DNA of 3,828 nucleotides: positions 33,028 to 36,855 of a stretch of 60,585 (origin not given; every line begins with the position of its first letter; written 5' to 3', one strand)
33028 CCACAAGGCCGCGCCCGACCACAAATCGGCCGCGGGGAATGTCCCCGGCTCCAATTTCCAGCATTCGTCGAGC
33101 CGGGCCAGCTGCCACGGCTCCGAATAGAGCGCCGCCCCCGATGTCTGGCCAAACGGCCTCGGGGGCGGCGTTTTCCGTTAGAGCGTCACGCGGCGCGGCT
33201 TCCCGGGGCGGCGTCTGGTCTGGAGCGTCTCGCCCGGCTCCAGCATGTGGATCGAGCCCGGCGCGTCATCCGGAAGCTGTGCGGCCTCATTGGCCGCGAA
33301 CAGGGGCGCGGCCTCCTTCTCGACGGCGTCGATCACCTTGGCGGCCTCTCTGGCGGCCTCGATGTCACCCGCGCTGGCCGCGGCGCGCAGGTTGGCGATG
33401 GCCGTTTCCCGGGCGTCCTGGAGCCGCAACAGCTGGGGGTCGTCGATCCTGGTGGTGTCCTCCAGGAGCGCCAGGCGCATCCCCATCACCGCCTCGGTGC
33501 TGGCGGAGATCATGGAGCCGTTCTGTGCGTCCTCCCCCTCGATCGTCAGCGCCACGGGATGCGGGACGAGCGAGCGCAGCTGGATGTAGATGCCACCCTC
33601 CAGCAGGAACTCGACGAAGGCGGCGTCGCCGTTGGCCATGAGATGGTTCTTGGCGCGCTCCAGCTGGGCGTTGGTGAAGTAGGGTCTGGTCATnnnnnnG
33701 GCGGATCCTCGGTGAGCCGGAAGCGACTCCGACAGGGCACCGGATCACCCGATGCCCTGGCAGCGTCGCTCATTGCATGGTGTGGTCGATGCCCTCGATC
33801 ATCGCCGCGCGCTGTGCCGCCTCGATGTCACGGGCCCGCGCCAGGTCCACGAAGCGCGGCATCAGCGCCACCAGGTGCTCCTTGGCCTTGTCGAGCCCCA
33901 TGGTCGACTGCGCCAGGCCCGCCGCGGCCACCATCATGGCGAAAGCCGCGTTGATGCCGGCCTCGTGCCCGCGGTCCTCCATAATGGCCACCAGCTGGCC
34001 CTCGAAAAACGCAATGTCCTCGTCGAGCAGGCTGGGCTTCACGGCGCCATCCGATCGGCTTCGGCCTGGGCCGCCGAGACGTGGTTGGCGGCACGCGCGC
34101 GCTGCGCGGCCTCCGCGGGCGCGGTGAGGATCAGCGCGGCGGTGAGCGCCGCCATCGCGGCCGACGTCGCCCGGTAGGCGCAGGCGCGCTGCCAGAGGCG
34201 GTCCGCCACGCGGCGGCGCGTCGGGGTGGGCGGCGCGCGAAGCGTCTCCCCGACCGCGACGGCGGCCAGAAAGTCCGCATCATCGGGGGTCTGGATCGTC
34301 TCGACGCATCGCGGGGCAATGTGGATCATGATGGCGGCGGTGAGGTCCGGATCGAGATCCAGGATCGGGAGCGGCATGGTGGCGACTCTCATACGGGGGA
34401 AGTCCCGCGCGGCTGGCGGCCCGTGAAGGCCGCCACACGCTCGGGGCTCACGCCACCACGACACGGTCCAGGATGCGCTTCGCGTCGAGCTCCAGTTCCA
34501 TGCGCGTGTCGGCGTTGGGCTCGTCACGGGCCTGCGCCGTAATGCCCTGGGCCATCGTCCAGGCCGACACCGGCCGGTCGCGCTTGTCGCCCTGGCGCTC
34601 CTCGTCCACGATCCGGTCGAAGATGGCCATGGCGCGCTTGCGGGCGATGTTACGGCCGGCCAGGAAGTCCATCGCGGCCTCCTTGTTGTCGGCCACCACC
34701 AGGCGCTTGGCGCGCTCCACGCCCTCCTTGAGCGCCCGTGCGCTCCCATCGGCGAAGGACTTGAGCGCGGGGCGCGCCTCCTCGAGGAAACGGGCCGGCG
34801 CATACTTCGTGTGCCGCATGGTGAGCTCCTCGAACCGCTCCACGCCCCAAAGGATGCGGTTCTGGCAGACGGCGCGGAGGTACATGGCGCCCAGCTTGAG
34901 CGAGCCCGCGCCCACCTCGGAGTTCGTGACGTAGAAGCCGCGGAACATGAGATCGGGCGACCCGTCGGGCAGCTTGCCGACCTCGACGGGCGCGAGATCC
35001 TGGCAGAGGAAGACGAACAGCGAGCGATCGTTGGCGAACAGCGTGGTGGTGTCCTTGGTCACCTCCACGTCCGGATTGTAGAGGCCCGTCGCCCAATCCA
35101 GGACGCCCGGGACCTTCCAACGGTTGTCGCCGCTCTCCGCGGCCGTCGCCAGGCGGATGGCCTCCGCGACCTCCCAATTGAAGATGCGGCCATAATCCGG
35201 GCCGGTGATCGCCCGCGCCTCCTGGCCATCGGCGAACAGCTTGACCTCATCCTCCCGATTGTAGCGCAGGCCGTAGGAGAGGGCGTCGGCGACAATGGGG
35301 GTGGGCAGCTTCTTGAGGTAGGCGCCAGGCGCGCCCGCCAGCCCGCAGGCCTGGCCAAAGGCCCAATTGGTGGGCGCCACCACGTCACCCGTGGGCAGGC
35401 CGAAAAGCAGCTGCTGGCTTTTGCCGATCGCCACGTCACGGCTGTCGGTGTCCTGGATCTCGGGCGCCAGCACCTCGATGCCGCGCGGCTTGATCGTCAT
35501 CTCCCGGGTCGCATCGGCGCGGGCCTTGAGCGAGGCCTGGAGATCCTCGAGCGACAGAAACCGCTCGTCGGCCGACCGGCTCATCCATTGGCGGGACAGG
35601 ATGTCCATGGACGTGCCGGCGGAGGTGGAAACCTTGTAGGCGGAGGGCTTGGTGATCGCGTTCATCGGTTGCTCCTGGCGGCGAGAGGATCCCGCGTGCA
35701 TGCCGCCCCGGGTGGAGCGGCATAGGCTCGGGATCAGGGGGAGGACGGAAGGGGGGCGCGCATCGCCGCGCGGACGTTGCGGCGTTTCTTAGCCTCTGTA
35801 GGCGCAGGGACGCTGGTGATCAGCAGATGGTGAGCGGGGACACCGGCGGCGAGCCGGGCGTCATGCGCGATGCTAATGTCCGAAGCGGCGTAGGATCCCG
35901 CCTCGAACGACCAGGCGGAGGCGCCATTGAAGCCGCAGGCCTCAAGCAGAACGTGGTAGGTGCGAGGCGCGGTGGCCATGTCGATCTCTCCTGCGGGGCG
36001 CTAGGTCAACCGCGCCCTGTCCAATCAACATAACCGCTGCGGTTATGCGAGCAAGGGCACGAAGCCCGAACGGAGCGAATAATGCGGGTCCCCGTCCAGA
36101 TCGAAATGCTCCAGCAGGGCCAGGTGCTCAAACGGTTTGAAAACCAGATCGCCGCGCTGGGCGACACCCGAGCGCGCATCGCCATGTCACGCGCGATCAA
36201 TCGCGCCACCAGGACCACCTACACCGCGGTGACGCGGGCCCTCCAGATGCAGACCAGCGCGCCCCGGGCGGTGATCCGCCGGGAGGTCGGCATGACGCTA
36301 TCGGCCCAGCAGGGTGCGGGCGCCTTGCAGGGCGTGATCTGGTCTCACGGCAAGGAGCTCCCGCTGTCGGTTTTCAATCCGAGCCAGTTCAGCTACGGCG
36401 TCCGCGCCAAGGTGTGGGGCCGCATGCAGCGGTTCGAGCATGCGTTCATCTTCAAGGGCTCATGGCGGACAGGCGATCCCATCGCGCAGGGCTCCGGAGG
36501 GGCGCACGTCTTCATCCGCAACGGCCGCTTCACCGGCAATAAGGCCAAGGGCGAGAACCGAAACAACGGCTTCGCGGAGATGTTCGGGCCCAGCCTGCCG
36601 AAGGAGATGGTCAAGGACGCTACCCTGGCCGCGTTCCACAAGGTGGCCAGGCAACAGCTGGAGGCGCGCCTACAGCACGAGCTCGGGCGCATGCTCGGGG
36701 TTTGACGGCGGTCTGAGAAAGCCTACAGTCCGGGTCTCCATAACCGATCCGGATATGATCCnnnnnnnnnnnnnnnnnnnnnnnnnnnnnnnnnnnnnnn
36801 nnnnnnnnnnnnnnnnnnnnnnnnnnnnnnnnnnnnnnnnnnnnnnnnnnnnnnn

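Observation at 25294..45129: Dispersed 17-bp palindrome RTAACCG-N3-CGGTTAY built into sigma70-like promoters at most transcription-unit starts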

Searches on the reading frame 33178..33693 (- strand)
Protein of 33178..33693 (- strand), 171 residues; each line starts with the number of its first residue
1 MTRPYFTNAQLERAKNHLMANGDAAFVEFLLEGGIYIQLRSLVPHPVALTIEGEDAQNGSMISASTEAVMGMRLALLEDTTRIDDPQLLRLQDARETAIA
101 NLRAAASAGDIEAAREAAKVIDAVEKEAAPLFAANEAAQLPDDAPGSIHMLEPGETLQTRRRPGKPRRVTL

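Call 73: search_protein_families(library=phrogs, proteins=[window:33178-33693:-], max_evalue=0.0001)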
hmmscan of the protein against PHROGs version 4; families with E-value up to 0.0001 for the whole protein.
window:33178-33693:- (171 aa): 0 families

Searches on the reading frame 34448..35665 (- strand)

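Call 40: search_protein_families(library=phrogs, proteins=[window:34448-35665:-], max_evalue=0.0001)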
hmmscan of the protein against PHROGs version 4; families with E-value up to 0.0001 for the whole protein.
window:34448-35665:- (405 aa): 1 family
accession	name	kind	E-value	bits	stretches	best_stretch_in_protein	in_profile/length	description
phrog_1362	-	unknown function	4.5e-44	152.1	1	28-402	1-386/391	-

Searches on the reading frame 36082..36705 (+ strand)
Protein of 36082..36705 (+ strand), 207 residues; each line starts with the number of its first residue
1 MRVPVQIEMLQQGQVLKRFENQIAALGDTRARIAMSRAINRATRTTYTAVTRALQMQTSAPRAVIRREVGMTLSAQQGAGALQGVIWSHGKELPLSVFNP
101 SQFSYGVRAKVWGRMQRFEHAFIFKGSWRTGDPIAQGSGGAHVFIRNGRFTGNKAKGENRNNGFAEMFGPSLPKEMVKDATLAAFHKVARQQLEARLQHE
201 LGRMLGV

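Call 13: search_protein_families(library=pfam, proteins=[window:36082-36705:+], max_evalue=0.01)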
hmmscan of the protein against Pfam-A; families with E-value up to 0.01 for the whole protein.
window:36082-36705:+ (207 aa): 0 families

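Call 14: search_protein_families(library=phrogs, proteins=[window:36082-36705:+], max_evalue=0.001)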
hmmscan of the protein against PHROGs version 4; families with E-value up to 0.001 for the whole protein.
window:36082-36705:+ (207 aa): 1 family
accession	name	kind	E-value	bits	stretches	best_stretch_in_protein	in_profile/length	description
phrog_27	-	connector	3.7e-22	80.2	1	15-205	17-190/199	tail completion or Neck1 protein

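Call 59: find_related_loci(query=A8, collection=viral_contigs, flank=10000)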
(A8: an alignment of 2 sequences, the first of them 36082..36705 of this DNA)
Query A8 (207 aa) in viral_contigs; peptide patterns used: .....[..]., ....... (x = any residue, [..] = any of these).
27 stretches matched a pattern; 1 encode a relative of the query (tblastn E <= 1e-3); 1 distinct loci.
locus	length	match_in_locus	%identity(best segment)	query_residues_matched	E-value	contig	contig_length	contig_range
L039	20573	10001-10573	40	2-205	7e-45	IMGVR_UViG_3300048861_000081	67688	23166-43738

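Call 60: find_related_loci(query=A8, collection=genome_contigs, flank=10000)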
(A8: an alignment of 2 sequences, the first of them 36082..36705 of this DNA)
Query A8 (207 aa) in genome_contigs; peptide patterns used: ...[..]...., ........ (x = any residue, [..] = any of these).
111 stretches matched a pattern, but none encodes a relative of the query by tblastn (E <= 1e-3).

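Call 62: find_related_loci(query=A8, collection=metagenome_contigs, flank=10000)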
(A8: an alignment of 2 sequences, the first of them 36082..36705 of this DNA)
Query A8 (207 aa) in metagenome_contigs; peptide patterns used: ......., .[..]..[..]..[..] (x = any residue, [..] = any of these).
413 stretches matched a pattern; 18 encode a relative of the query (tblastn E <= 1e-3); 18 distinct loci.
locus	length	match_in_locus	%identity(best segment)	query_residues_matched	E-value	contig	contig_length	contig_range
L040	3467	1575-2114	47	16-205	2e-48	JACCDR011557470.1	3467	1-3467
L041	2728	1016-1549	41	4-207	2e-37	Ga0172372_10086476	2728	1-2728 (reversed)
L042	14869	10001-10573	39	3-207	6e-37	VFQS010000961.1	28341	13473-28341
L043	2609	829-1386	43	3-205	1e-35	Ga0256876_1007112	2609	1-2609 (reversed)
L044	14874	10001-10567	39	5-207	5e-33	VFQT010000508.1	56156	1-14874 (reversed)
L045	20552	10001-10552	37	6-205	6e-33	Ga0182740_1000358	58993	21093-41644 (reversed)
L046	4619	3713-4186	38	3-187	5e-24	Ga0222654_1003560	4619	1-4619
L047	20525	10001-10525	34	23-205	4e-20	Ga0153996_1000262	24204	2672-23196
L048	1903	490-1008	30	7-201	9e-20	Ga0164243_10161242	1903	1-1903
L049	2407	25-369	41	48-187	9e-20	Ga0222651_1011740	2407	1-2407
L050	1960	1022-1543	30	6-201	2e-19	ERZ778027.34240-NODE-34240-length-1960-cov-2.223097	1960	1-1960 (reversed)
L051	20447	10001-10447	30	31-205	3e-13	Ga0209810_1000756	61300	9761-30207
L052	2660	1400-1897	27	28-203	5e-13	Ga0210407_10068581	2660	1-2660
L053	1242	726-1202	30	23-206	3e-12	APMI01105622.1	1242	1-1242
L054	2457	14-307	32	82-201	2e-9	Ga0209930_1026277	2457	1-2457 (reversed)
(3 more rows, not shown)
